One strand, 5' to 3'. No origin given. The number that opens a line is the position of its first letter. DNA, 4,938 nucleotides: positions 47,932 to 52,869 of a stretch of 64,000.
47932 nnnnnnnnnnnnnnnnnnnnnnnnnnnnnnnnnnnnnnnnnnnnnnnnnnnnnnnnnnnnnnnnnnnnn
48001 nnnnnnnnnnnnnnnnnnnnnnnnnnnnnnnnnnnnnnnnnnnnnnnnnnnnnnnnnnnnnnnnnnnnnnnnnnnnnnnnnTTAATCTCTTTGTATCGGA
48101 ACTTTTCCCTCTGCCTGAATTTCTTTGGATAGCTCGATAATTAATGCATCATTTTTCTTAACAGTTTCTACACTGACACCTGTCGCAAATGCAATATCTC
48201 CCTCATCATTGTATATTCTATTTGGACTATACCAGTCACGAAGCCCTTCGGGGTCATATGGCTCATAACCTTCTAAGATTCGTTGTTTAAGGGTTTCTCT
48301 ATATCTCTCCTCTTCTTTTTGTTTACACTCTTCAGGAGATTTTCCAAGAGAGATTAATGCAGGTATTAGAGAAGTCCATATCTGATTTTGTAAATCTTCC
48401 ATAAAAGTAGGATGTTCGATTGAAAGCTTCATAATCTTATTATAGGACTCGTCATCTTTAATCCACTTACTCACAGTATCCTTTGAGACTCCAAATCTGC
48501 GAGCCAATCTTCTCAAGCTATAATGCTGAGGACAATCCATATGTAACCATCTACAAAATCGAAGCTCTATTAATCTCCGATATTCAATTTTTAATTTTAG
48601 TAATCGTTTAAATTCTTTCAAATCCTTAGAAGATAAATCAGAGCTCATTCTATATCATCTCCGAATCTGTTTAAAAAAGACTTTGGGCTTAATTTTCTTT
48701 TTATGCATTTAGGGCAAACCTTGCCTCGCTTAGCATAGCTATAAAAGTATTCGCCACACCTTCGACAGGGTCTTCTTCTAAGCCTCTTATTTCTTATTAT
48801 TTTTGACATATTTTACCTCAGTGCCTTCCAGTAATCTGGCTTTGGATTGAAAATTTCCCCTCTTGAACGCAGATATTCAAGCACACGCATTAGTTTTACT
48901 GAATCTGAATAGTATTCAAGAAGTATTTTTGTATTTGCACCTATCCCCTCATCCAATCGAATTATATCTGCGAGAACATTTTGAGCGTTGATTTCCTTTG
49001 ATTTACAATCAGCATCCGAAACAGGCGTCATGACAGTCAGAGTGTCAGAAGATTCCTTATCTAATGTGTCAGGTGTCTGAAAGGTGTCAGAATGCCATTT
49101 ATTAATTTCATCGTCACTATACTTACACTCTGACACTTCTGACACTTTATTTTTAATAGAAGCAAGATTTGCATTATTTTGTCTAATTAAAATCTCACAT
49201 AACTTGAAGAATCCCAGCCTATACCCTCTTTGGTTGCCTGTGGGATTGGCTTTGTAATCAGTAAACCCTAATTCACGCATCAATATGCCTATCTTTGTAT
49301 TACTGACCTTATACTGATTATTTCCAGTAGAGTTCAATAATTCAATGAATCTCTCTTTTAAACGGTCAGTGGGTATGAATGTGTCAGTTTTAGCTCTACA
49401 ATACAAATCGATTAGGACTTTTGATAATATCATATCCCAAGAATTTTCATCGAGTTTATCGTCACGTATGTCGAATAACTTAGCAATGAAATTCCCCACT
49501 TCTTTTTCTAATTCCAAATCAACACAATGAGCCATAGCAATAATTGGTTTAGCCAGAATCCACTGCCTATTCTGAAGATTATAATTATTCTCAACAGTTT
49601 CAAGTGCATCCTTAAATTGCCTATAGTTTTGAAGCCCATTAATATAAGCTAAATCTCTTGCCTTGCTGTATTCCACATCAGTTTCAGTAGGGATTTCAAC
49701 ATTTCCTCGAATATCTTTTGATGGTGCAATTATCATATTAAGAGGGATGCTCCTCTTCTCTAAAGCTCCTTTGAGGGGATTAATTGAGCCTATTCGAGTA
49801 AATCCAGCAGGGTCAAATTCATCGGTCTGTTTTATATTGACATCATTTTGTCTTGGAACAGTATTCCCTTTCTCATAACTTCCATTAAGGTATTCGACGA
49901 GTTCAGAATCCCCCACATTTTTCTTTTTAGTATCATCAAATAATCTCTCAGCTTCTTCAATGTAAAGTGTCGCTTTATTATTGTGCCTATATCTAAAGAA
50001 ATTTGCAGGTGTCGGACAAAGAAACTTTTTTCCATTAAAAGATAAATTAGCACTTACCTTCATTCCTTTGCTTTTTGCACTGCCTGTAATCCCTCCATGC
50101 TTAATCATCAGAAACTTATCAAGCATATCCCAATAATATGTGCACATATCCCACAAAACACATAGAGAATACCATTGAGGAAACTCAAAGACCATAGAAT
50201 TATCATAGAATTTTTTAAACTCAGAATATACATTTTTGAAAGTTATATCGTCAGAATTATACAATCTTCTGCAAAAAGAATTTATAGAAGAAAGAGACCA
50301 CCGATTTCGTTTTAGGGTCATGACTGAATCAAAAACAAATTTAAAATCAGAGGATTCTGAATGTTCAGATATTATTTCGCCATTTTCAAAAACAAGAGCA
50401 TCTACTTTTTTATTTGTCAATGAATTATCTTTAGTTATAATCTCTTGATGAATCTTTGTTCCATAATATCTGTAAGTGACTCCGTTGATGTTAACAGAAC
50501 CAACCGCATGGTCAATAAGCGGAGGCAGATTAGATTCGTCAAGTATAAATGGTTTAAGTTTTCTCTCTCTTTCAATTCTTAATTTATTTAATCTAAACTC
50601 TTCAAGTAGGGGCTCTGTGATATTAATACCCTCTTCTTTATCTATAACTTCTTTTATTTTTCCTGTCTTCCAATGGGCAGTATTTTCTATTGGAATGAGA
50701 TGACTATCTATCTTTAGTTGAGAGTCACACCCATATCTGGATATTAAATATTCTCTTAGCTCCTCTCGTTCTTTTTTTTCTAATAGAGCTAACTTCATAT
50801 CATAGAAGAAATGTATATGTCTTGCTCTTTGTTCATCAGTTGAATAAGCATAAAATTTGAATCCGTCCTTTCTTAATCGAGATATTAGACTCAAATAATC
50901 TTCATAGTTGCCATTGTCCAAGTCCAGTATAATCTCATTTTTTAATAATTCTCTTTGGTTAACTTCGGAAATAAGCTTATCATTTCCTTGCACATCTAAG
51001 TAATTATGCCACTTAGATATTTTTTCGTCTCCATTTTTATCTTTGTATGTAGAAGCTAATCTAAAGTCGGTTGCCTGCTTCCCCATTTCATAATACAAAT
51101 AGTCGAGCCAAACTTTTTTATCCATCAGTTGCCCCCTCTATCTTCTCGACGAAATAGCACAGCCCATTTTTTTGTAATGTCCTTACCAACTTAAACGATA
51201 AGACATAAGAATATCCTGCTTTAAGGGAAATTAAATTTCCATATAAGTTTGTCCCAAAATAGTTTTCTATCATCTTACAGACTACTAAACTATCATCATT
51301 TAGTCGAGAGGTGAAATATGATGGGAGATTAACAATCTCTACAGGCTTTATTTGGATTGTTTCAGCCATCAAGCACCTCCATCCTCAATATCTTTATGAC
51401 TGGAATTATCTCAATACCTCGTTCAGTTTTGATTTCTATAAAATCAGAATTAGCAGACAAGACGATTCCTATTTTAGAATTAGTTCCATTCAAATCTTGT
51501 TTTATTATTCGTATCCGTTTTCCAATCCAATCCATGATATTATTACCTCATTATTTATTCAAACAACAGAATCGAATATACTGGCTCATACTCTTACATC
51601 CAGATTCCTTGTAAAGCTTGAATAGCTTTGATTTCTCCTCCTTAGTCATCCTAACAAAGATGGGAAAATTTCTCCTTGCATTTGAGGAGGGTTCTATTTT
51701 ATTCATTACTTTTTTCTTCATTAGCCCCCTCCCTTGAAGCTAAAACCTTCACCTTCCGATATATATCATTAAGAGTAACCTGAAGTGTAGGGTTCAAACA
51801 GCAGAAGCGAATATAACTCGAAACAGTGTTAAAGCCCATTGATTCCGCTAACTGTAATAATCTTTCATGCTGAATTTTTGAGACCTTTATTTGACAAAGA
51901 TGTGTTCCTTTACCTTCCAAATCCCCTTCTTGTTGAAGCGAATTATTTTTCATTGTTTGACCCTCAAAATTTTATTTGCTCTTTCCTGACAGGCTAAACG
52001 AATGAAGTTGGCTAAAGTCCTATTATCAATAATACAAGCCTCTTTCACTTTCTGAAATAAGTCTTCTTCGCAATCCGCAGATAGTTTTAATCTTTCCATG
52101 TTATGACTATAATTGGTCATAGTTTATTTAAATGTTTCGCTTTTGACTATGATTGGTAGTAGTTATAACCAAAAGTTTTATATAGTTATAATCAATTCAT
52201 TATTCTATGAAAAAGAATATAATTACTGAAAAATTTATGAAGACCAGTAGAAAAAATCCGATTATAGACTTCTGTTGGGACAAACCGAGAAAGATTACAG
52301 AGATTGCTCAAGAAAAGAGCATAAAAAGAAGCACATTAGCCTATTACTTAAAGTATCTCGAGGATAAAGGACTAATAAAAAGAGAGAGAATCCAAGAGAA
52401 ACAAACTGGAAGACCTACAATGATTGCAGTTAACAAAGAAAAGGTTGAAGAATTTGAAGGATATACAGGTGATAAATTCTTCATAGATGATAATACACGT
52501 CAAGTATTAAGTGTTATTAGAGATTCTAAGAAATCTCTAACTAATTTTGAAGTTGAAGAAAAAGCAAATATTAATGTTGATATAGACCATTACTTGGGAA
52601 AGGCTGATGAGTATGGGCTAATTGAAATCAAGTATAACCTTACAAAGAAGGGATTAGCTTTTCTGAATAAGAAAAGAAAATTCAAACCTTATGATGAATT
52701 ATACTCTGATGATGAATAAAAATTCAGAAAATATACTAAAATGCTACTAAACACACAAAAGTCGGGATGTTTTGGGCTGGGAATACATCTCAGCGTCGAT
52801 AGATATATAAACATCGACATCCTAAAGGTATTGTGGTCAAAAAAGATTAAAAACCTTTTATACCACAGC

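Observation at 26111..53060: Two related elements integrated in tandem into the 5' end of a protein-coding gene, one carrying a replacement N-terminus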

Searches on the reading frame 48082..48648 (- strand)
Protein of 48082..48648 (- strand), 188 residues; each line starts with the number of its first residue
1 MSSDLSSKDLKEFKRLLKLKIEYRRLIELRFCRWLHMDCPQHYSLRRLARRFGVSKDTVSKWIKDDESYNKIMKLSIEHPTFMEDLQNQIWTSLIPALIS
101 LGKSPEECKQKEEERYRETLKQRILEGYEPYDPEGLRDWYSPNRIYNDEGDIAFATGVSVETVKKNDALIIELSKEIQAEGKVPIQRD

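Call 12: search_protein_families(library=pfam, proteins=[window:48082-48648:-], max_evalue=0.01)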
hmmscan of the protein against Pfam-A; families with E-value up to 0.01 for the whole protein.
window:48082-48648:- (188 aa): 16 families
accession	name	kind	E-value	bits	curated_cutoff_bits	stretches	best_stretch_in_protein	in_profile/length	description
PF00356.27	LacI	-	2.2e-05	24.6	27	0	48-68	5-25/46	Bacterial regulatory proteins, lacI family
PF13518.12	HTH_28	-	9.7e-05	22.8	25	1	41-64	11-34/52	Helix-turn-helix domain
PF13384.12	HTH_23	-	0.0001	22.4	24.6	1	42-65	17-40/50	Homeodomain-like domain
PF07022.19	Phage_CI_repr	-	0.0002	22.1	22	1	47-86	17-57/65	Bacteriophage CI repressor helix-turn-helix domain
PF13542.12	HTH_Tnp_ISL3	-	0.00023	21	27.4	1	29-65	14-49/51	Helix-turn-helix domain of transposase family ISL3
PF13730.12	HTH_36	-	0.00034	20.8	25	1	44-64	27-47/55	Helix-turn-helix domain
PF01381.28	HTH_3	-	0.00076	19.9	23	1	41-65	8-32/55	Helix-turn-helix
PF13022.12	HTH_Tnp_1_2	-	0.0008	19.9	27.9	1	41-103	25-83/122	Helix-turn-helix of insertion element transposase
PF04545.22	Sigma70_r4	-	0.0024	17.8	24.1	0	22-62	8-40/50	Sigma-70, region 4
PF13936.12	HTH_38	-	0.0026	17.9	27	0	42-61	20-39/44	Helix-turn-helix domain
PF13613.12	HTH_Tnp_4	-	0.0036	17.3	27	1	42-64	19-41/53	Helix-turn-helix of DDE superfamily endonuclease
PF08279.18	HTH_11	-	0.0043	17.3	25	0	43-65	16-38/55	HTH domain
PF12824.13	MRP-L20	-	0.0053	17.4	30.4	0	35-76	97-138/164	Mitochondrial ribosomal protein subunit L20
PF08281.18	Sigma70_r4_2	-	0.006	16.6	25.7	0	42-63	26-47/54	Sigma-70, region 4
PF02796.21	HTH_7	-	0.0071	16.9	23.8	0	43-59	22-38/45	Helix-turn-helix domain of resolvase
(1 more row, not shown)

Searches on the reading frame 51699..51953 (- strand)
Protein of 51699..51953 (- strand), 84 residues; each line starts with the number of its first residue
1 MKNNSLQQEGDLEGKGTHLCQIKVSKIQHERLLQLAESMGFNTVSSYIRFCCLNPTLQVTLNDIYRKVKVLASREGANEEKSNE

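Call 13: search_protein_families(library=pfam, proteins=[window:51699-51953:-], max_evalue=0.01)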
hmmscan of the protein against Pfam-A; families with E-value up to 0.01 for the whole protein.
window:51699-51953:- (84 aa): 2 families
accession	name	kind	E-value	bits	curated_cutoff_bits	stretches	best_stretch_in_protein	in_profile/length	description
PF21983.2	NikA-like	-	0.0014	19.1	27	1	16-64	3-50/72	Mobilization protein NikA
PF19514.5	MobC_2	-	0.0025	17.9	27.5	1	16-63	20-67/140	MobC-like protein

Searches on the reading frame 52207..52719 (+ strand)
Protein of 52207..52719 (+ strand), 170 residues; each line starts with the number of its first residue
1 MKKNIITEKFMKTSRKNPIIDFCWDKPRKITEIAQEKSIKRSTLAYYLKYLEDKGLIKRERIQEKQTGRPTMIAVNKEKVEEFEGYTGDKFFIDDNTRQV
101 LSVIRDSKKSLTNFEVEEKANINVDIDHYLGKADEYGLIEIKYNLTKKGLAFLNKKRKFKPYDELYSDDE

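Call 12: search_protein_families(library=pfam, proteins=[window:52207-52719:+], max_evalue=0.01)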
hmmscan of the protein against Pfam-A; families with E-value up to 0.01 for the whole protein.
window:52207-52719:+ (170 aa): 12 families
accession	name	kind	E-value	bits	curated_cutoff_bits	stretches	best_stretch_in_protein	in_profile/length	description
PF14947.12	HTH_45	-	3.1e-08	34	25.5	1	19-63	11-55/77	Winged helix-turn-helix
PF24409.1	wHTH-PRTase_assc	-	2.6e-05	24.6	27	1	125-161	27-63/83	wHTH-PRTase associated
PF01047.28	MarR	-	0.00011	22.5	24.6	1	29-62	19-52/59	MarR family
PF12802.13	MarR_2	-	0.00084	19.9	27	1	29-61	22-54/61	MarR family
PF25213.1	HVO_A0261_N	-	0.00093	19.5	35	1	11-69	8-66/86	HVO_A0261 N-terminal domain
PF01022.26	HTH_5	-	0.00097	19.4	22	1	25-58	13-46/47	Bacterial regulatory protein, arsR family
PF22381.2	Staph_reg_Sar_Rot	-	0.0019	18.7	27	1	31-83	29-82/85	Transcriptional regulator SarA/Rot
PF04703.18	FaeA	-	0.0021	18.8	20.7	1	15-62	1-50/62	FaeA-like protein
PF01978.25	TrmB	-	0.0023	18.2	25.6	1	27-63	22-58/68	Sugar-specific transcriptional regulator TrmB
PF13412.12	HTH_24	-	0.0023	17.9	21.9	0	30-58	20-48/48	Winged helix-turn-helix DNA-binding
PF21248.3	SoFic-like_C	-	0.0034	18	27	1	28-62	31-65/76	Protein adenylyltransferase SoFic-like, C-terminal domain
PF01638.23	HxlR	-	0.0088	16.3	20.8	0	24-64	15-56/91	HxlR-like helix-turn-helix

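Call 45: find_homologous_proteins(query=window:52207-52716:+, max_evalue=0.001)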
Query window:52207-52716:+ (170 aa): 4 proteins with E <= 0.001 among 37 candidates.
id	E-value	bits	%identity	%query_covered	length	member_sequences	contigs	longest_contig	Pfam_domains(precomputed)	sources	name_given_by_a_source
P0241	1.1e-98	346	100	94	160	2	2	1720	PF24409.2,PF14947.13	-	-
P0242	1.5e-74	267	71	100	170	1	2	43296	PF14947.13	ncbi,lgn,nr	ncbi:hypothetical protein HYW76_02530 [Candidatus Pacearchaeota archaeon]|nr:hypothetical protein [C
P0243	3.4e-63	230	65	100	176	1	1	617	PF13412.13,PF01978.26,PF24409.2,PF14947.13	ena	-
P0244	1.3e-60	222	63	100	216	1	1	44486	PF24409.2,PF14947.13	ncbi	-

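Call 46: find_encoding_contigs(protein=P0242, flank=10000, max_places=2)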
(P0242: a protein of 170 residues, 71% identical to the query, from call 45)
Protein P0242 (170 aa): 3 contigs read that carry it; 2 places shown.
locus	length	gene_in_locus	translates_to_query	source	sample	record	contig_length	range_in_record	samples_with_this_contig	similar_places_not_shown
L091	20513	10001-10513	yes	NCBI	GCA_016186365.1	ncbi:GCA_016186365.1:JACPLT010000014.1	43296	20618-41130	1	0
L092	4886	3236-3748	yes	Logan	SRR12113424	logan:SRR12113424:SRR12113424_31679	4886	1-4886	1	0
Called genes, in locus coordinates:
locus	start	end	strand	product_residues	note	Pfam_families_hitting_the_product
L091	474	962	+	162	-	-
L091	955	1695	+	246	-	PF00239:Resolvase, PF10654:DUF2481 (faint), PF07508:Recombinase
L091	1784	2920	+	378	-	-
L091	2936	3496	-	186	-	-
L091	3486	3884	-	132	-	PF00293:NUDIX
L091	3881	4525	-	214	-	PF13563:2_5_RNA_ligase2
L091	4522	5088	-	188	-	PF13238:AAA_18 (weak), PF00485:PRK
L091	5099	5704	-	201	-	PF04011:LemA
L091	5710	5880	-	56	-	-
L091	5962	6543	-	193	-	-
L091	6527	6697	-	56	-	-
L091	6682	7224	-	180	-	-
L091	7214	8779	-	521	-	-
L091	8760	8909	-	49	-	-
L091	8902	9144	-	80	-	-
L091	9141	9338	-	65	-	-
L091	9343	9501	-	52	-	-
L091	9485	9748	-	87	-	-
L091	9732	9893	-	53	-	-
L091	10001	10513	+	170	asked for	PF14947:HTH_45 (faint)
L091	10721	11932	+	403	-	PF01970:TctA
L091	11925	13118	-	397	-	PF13522:GATase_6, PF13537:GATase_7, PF00156:Pribosyltran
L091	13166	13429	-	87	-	-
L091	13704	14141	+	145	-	-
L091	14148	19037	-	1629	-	PF03833:PolC_DP2_N, PF24844:PolC_DP2_central, PF24846:PolC_DP2_cat, PF14890:Intein_splicing, PF14528:LAGLIDADG_3, PF24846:PolC_DP2_cat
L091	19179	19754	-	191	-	PF01966:HD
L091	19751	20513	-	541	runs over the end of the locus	PF01336:tRNA_anti-codon (weak), PF00149:Metallophos (weak), PF04042:DNA_pol_E_B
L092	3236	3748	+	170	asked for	PF14947:HTH_45 (faint)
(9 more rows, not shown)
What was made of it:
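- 52207..52719 (+): wHTH (HTH_45 / Lrs14-like) regulator of element 2. 71% identical to P0242, which precedes an intact TctA gene in L091 (calls 45-46).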

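Call 47: find_encoding_contigs(protein=P0244, flank=10000, max_places=2)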
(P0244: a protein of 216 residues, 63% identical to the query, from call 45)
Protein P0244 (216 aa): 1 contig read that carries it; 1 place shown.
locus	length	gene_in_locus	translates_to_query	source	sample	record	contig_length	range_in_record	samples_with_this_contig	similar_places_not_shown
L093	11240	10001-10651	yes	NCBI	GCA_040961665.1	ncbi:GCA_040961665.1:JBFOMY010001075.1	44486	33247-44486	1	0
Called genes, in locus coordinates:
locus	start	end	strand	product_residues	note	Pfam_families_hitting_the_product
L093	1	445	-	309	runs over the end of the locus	PF00685:Sulfotransfer_1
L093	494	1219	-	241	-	-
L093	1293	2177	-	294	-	PF07505:DUF5131 (weak), PF04055:Radical_SAM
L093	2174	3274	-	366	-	-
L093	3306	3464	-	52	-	-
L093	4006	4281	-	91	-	-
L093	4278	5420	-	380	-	PF04055:Radical_SAM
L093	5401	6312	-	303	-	PF10017:Methyltransf_33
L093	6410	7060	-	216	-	PF04967:HTH_10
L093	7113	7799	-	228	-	PF00239:Resolvase, PF02796:HTH_7 (weak), PF13936:HTH_38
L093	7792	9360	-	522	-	-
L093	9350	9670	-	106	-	-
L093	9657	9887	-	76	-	PF21983:NikA-like (weak)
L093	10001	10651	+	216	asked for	PF14947:HTH_45 (faint), PF24409:wHTH-PRTase_assc (faint)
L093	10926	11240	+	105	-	?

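Call 48: find_encoding_contigs(protein=P0241, flank=10000, max_places=4)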
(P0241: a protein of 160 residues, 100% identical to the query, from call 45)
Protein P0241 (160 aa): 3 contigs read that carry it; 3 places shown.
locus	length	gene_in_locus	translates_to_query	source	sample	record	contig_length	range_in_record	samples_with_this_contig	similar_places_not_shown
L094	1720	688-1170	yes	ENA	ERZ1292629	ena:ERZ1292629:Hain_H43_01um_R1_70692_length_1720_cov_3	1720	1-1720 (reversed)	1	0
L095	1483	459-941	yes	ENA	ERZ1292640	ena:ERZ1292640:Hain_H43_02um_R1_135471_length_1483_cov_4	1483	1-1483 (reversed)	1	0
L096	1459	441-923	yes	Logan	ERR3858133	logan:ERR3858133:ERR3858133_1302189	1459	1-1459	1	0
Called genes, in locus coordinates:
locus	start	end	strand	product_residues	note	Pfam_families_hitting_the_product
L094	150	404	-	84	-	-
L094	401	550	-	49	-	-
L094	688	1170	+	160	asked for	PF14947:HTH_45 (faint), PF24409:wHTH-PRTase_assc (faint)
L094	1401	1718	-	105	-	?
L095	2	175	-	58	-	?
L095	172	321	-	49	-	-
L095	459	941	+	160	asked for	PF14947:HTH_45 (faint), PF24409:wHTH-PRTase_assc (faint)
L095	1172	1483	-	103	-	?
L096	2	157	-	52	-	?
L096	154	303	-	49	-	-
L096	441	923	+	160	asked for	PF14947:HTH_45 (faint), PF24409:wHTH-PRTase_assc (faint)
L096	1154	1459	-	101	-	?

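Call 87: search_protein_families(library=ncbifam, proteins=[window:52207-52719:+], max_evalue=0.001)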
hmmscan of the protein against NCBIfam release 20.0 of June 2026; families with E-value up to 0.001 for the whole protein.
window:52207-52719:+ (170 aa): 3 families
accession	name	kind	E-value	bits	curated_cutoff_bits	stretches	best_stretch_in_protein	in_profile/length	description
NF040939.2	trans_reg_lrs14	equivalog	8.2e-08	32.2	90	1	26-76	35-85/103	Lrs14 family HTH-type transcriptional regulator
NF053610.1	Sso10a_fam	subfamily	1e-07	31.9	60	1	19-61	10-51/64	Sso10a family chromatin protein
NF053606.1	Sta1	subfamily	1.3e-05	25.2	80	1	27-76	34-83/100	Sta1 family transcriptional regulator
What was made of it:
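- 52207..52719 (+): Calls 12, 87.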
